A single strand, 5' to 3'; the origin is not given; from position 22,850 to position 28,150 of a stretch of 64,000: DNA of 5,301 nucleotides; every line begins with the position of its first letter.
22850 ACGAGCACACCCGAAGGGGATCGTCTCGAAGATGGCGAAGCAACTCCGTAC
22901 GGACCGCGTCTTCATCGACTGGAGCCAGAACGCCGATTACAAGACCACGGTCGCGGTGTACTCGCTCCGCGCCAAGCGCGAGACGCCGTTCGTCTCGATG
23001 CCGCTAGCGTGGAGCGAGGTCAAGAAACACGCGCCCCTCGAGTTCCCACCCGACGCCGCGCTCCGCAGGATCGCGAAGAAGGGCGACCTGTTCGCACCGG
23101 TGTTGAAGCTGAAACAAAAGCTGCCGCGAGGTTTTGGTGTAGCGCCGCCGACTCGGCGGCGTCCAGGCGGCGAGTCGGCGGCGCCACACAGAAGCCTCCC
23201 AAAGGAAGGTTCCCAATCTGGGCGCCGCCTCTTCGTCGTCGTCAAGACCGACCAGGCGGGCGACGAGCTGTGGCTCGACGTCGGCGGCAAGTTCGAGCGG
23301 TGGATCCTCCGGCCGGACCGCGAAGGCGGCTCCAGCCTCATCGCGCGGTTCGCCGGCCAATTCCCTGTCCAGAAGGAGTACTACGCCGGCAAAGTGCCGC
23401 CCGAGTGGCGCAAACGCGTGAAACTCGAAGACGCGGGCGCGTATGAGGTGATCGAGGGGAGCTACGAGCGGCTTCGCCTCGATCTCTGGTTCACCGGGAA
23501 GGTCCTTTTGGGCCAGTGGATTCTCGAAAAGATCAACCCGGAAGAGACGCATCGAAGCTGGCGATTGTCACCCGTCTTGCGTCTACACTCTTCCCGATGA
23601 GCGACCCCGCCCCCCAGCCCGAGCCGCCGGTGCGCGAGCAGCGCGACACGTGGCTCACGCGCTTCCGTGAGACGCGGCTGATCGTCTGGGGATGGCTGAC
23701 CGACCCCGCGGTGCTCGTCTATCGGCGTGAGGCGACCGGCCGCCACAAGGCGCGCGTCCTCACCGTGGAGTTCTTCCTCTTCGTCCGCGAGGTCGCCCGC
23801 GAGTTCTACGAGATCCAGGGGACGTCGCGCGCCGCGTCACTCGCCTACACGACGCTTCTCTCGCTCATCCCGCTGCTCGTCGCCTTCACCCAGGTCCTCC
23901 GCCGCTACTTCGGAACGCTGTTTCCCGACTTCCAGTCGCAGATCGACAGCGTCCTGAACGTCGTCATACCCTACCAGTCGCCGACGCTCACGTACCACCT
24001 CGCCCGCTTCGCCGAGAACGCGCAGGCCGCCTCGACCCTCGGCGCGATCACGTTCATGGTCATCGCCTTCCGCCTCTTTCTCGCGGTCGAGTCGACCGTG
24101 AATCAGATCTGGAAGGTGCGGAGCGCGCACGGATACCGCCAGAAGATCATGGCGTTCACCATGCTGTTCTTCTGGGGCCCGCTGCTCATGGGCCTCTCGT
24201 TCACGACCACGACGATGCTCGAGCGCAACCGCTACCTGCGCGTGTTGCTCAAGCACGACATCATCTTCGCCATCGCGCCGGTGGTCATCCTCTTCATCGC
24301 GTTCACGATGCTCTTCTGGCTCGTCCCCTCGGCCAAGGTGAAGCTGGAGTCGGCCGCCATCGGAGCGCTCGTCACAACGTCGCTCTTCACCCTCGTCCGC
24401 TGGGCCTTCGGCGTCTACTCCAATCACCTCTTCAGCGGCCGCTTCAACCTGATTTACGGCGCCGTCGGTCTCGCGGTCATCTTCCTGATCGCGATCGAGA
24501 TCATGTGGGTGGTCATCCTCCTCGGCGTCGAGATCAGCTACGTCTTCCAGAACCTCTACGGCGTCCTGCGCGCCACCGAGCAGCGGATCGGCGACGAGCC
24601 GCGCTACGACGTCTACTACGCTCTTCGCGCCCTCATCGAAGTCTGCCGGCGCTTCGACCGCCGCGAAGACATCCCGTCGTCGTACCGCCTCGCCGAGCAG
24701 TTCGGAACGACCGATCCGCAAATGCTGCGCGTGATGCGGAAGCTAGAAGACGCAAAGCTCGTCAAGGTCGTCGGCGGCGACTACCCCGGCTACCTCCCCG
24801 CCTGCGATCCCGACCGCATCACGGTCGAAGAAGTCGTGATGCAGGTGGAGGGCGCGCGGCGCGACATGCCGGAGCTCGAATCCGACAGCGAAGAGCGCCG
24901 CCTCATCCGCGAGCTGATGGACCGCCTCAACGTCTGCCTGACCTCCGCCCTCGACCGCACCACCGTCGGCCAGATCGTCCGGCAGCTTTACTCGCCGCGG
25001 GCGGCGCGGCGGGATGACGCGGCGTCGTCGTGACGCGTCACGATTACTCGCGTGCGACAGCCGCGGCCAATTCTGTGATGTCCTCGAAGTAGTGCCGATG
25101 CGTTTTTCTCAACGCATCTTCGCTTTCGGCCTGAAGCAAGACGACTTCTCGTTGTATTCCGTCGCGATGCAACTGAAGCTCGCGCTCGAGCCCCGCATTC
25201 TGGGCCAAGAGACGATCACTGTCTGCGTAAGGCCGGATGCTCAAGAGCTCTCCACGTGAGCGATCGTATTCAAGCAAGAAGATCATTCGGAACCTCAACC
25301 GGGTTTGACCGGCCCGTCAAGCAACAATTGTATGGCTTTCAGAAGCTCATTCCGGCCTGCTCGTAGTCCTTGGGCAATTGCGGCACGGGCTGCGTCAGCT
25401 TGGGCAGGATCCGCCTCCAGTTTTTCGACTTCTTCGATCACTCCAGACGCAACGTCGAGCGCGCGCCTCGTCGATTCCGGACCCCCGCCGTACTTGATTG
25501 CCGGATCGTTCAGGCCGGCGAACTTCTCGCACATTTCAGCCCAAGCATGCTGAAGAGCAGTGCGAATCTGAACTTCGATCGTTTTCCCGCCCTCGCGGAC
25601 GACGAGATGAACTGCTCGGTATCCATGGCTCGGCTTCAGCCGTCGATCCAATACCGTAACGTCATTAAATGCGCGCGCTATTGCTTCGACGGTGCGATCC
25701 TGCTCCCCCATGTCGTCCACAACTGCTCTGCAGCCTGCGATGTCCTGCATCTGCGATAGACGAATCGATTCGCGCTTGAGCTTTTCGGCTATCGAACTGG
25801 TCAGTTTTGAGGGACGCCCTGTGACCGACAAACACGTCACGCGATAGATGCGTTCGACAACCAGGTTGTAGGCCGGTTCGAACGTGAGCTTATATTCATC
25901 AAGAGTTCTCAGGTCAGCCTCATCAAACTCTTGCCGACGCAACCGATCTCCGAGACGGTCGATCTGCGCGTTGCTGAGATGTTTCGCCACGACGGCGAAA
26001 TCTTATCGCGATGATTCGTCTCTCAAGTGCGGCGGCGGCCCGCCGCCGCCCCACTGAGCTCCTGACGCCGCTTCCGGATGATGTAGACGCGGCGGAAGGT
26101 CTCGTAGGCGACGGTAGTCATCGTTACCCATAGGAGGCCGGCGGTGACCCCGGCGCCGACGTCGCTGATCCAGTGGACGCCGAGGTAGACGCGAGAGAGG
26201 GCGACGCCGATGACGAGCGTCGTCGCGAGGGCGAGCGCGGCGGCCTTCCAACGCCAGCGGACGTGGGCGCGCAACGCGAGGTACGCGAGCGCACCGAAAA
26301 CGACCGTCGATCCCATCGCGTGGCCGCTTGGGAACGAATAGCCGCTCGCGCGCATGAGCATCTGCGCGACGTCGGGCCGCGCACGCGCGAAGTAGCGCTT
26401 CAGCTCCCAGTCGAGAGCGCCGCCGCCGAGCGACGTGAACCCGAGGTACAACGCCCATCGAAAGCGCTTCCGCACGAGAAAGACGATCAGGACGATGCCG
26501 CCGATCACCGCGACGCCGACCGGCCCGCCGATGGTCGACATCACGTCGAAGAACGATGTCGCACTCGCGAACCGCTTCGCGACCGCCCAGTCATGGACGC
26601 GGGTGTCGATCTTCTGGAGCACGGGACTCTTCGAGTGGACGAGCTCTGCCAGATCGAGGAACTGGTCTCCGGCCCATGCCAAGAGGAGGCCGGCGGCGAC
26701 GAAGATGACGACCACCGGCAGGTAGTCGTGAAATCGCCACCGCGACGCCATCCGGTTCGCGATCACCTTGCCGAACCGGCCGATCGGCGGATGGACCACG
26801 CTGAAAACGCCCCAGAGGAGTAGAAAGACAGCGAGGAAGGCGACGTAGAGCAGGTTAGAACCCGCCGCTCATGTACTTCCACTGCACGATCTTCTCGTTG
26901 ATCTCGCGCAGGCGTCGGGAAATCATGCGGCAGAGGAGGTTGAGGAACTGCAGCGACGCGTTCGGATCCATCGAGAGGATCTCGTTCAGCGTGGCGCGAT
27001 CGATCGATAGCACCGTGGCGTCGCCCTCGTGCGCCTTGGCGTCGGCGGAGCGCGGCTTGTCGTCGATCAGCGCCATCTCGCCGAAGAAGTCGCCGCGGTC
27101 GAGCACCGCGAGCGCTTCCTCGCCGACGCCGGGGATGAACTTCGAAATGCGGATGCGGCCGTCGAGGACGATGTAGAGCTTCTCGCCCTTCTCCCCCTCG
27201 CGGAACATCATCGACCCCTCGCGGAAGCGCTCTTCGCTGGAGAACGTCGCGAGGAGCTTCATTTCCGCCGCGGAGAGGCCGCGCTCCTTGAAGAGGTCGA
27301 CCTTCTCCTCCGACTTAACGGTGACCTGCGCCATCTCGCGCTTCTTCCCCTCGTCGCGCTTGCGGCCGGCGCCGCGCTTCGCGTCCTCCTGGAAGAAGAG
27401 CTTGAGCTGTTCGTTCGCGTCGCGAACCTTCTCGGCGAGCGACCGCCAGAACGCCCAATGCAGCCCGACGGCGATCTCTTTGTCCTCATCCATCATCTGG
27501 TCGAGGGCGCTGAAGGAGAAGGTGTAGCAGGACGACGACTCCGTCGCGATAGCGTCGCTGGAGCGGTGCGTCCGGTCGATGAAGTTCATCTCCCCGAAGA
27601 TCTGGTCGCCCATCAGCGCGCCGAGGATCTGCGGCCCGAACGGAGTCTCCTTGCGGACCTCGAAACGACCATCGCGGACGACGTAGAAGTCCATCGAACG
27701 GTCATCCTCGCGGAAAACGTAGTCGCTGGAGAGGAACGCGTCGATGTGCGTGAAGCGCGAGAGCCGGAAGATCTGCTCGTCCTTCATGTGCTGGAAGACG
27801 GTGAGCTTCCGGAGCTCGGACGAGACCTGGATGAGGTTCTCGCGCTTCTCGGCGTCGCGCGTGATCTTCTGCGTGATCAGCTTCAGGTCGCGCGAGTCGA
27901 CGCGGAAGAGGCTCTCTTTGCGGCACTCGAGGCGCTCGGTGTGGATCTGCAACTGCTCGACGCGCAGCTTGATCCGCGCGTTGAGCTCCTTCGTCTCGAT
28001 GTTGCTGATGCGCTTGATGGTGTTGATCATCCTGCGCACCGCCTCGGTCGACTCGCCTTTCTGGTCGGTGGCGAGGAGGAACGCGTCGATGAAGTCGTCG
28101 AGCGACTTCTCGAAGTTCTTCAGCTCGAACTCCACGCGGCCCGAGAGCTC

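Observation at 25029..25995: Low-GC island encoding a stand-alone RelA/SpoT synthetase-domain protein plus overlapping small ORF: candidate toxSAS-type toxin-antitoxin / abortive-infection pair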

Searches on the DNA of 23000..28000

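Call 75: search_rna_families(source=window, start=23000, end=28000, threshold=evalue, max_evalue=1)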
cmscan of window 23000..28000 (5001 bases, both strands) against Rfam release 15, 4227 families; matches with E-value up to 1: 5.
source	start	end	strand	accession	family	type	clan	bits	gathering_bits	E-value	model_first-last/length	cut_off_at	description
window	23138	23188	+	RF03937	mir-9456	Gene; miRNA;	-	34.7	80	0.00042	1-68/68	no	mir-9456 microRNA precursor family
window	23138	23188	-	RF03937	mir-9456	Gene; miRNA;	-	32.3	80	0.0017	1-68/68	no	mir-9456 microRNA precursor family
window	23123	23202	+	RF03317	mir-4874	Gene; miRNA;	-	27.3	70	0.13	1-94/94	no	mir-4874 microRNA precursor family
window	23134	23233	-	RF02987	GA-cis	Gene; sRNA;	-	26.2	34.7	0.022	1-88/88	no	GA-cis RNA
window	23133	23194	+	RF03196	mir-6790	Gene; miRNA;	-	22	78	0.62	1-63/63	no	mir-6790 microRNA precursor family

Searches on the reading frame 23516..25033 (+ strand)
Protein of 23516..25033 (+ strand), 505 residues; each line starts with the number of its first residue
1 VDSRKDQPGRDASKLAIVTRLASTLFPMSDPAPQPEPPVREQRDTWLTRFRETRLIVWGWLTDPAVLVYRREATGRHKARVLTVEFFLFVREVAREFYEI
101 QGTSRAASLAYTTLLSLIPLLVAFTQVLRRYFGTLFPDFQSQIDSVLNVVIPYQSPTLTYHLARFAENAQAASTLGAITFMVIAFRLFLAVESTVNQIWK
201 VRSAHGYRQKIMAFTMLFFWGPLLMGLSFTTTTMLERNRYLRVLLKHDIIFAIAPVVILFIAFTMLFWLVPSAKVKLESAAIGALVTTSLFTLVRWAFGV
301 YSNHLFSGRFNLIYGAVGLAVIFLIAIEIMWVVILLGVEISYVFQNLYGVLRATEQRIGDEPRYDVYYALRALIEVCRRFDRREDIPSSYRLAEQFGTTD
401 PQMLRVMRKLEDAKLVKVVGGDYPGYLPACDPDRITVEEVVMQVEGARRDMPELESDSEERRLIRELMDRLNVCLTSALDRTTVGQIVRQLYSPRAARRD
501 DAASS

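Call 4: search_protein_families(library=pfam, proteins=[window:23516-25033:+], max_evalue=0.1)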
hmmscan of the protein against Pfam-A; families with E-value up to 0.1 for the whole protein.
window:23516-25033:+ (505 aa): 5 families
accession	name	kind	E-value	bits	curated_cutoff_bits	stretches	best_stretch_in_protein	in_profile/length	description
PF03631.20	Virul_fac_BrkB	-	3.4e-39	135.5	33.7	1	102-346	5-257/259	Virulence factor BrkB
PF02082.26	Rrf2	-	2.1e-14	54.3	30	1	367-489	6-131/132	Iron-dependent Transcriptional regulator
PF12840.13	HTH_20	-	0.0062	16.9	27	1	388-419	20-51/51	Helix-turn-helix domain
PF13545.12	HTH_Crp_2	-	0.02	15.3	27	1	373-420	7-56/70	Crp-like helix-turn-helix domain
PF00392.27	GntR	-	0.068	13.3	27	0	366-421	5-59/64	Bacterial regulatory proteins, gntR family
